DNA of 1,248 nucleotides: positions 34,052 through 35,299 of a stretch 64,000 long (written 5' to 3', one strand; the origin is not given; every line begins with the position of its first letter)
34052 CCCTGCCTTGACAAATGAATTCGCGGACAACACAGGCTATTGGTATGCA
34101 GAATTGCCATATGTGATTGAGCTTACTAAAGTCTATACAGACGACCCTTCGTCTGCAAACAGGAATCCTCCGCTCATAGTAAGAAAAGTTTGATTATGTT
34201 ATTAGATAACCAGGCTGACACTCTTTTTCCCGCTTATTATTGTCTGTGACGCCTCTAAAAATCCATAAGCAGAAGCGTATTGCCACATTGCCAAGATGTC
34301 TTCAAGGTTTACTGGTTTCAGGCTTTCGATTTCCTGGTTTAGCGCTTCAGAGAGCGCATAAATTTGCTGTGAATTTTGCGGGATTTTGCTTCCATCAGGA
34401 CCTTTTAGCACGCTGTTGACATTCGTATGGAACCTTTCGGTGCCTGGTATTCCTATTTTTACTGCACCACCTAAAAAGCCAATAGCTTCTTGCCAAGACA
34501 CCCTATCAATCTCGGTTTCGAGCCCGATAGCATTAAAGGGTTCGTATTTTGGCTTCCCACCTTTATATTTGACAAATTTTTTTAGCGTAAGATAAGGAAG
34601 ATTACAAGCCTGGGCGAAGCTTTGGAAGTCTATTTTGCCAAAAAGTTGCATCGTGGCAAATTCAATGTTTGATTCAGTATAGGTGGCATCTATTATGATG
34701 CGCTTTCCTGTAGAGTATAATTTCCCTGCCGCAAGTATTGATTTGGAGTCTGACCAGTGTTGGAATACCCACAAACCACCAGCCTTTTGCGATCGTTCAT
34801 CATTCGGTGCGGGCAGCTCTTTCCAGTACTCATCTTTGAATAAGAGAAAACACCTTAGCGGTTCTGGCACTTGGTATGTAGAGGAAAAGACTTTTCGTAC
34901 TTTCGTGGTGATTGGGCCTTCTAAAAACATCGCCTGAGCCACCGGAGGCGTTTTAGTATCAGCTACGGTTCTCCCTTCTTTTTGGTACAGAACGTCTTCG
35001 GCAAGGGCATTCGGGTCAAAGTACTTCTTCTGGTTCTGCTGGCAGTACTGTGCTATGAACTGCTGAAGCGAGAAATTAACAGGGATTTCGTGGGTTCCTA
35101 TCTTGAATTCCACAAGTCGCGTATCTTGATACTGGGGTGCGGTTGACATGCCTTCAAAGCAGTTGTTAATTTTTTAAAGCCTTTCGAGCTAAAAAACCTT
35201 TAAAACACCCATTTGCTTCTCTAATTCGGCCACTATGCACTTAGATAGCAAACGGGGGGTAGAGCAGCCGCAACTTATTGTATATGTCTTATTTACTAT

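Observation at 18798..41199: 22-kb type IV pilus-like super-locus: divergent ATPase and platform followed by about 17 prepilin-like or N-anchored proteins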

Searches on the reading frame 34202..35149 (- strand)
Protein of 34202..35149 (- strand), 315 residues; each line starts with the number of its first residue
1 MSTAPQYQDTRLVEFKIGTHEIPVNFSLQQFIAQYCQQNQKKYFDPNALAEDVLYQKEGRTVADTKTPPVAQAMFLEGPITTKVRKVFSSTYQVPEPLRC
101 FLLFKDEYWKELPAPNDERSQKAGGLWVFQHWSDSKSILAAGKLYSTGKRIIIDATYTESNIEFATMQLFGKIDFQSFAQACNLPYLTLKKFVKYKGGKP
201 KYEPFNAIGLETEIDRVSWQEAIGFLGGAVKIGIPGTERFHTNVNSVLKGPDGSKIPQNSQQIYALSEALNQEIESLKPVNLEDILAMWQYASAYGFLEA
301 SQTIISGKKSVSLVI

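Call 5: search_protein_families(library=pfam, proteins=[window:34202-35149:-], max_evalue=0.1)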
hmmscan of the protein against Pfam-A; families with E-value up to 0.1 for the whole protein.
window:34202-35149:- (315 aa): 1 family
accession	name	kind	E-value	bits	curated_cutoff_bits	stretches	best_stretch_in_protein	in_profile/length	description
PF18655.7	SHIRT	-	0.053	14.6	22.4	0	112-149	41-64/82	SHIRT domain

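Call 10: search_protein_families(library=ncbifam, proteins=[window:34202-35149:-], max_evalue=0.1)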
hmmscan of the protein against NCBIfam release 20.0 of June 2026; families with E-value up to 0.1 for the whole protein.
window:34202-35149:- (315 aa): 0 families

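Call 57: search_solved_structures(query=window:34205-35149:-, max_evalue=1)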
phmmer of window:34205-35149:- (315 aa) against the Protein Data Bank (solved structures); distinct sequences matched with E-value up to 1: 1.
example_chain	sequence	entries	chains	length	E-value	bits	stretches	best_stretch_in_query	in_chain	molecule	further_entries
4usx_A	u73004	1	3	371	0.43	13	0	226-271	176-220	TRIMERIC AUTOTRANSPORTER ADHESIN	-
